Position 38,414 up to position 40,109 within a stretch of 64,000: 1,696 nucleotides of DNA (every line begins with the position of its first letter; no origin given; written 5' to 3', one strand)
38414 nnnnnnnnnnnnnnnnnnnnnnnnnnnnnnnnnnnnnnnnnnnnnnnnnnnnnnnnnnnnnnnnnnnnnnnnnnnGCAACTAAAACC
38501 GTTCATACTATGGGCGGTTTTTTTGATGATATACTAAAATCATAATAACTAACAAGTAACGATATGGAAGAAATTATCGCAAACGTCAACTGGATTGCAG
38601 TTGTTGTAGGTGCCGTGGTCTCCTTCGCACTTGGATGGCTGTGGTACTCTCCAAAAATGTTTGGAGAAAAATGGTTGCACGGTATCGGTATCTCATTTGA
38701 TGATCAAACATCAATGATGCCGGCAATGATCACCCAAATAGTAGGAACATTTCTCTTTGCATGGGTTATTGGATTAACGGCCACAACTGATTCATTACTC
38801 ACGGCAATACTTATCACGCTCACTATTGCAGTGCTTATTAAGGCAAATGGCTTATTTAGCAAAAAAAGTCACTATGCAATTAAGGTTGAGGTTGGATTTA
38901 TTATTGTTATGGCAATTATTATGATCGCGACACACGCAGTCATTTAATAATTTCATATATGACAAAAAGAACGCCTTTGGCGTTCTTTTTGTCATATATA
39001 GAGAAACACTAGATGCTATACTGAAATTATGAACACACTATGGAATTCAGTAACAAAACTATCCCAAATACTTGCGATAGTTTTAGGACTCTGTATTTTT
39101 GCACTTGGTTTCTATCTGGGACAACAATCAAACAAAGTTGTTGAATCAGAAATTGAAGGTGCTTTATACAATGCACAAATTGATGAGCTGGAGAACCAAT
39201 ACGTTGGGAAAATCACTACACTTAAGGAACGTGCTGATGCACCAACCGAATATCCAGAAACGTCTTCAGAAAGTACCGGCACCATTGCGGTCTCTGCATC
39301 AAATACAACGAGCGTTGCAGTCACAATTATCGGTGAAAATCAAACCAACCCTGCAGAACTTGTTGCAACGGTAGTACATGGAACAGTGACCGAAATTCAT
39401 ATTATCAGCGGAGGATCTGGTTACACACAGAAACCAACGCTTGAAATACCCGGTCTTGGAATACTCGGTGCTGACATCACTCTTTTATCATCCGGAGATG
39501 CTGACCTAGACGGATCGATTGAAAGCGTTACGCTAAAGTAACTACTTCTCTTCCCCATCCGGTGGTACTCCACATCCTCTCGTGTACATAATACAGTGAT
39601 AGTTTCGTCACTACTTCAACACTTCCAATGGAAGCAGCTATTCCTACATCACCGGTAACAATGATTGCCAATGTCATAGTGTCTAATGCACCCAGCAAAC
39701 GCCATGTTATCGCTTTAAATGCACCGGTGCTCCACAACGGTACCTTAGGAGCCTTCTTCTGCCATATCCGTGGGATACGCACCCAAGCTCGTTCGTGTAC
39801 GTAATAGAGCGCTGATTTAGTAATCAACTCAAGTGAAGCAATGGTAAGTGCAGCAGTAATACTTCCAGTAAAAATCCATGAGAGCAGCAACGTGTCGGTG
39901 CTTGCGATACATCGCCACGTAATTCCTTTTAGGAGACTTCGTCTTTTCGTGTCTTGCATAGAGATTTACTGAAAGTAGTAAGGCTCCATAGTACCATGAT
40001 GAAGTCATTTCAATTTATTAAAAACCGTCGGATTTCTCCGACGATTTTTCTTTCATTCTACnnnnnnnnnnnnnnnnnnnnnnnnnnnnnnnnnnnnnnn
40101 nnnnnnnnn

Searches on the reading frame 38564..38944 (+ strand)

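Call 14: search_protein_families(library=pfam, proteins=[window:38564-38944:+], max_evalue=0.01)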
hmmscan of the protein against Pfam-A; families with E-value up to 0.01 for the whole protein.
window:38564-38944:+ (127 aa): 1 family
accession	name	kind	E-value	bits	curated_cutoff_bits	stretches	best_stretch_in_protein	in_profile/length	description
PF08570.15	DUF1761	-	2.1e-13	51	31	1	11-120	1-118/123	Protein of unknown function (DUF1761)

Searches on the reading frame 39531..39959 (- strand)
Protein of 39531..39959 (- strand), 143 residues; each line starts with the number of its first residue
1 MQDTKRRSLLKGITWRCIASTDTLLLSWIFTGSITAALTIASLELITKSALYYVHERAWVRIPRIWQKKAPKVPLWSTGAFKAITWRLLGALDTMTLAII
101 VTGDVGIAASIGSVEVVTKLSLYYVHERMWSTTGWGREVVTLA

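Call 14: search_protein_families(library=pfam, proteins=[window:39531-39959:-], max_evalue=0.01)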
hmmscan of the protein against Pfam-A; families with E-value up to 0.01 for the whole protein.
window:39531-39959:- (143 aa): 1 family
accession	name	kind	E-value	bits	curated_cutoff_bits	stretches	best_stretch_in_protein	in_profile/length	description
PF09834.14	DUF2061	-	2.1e-38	130.9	23.1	2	9-59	1-51/52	Predicted membrane protein (DUF2061)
